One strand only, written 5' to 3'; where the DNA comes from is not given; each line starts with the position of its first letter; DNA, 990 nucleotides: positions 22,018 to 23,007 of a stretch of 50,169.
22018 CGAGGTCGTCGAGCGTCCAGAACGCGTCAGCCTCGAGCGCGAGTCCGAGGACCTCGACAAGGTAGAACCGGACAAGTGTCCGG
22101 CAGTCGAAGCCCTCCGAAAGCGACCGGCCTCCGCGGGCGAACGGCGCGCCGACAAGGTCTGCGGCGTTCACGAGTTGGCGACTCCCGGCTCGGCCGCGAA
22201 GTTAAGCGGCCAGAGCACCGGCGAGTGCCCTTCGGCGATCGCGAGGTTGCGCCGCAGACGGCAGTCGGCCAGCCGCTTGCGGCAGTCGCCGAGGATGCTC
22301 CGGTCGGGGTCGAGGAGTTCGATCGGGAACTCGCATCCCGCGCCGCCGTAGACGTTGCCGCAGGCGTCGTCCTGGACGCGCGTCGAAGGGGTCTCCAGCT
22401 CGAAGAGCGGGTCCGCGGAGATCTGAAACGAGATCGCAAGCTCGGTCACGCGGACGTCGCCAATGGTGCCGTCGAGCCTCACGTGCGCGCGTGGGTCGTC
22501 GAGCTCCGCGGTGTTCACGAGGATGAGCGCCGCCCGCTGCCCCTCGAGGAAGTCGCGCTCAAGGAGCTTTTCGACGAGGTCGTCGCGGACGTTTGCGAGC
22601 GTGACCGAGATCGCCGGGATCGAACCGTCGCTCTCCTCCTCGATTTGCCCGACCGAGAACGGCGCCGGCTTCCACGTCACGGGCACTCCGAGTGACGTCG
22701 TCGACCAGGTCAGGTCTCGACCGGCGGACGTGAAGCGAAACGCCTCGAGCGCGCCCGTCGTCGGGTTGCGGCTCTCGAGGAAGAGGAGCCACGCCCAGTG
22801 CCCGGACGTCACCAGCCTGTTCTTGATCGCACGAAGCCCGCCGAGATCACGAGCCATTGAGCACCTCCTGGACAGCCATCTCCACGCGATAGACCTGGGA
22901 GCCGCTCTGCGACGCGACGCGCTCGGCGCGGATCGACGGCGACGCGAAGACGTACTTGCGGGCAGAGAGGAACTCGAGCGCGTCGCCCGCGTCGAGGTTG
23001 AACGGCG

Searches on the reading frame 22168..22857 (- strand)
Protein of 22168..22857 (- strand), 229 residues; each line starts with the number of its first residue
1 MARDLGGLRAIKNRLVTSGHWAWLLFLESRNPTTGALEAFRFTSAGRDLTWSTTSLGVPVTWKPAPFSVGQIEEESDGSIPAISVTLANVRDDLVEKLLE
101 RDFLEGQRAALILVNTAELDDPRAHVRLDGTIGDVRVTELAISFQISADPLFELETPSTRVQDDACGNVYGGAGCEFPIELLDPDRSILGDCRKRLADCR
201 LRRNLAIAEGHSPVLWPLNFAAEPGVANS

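Call 24: search_protein_families(library=pfam, proteins=[window:22168-22857:-], max_evalue=0.01)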
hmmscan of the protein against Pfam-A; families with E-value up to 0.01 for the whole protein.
window:22168-22857:- (229 aa): 2 families
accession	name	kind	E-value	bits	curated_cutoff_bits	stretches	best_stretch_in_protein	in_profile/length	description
PF09931.15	Phage_phiJL001_Gp84_N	-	1.6e-08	35.3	26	1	38-176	27-158/160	Baseplate hub protein, N-terminal attachment domain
PF08875.16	DUF1833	-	0.0027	17.7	21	1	37-146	27-135/150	Domain of unknown function (DUF1833)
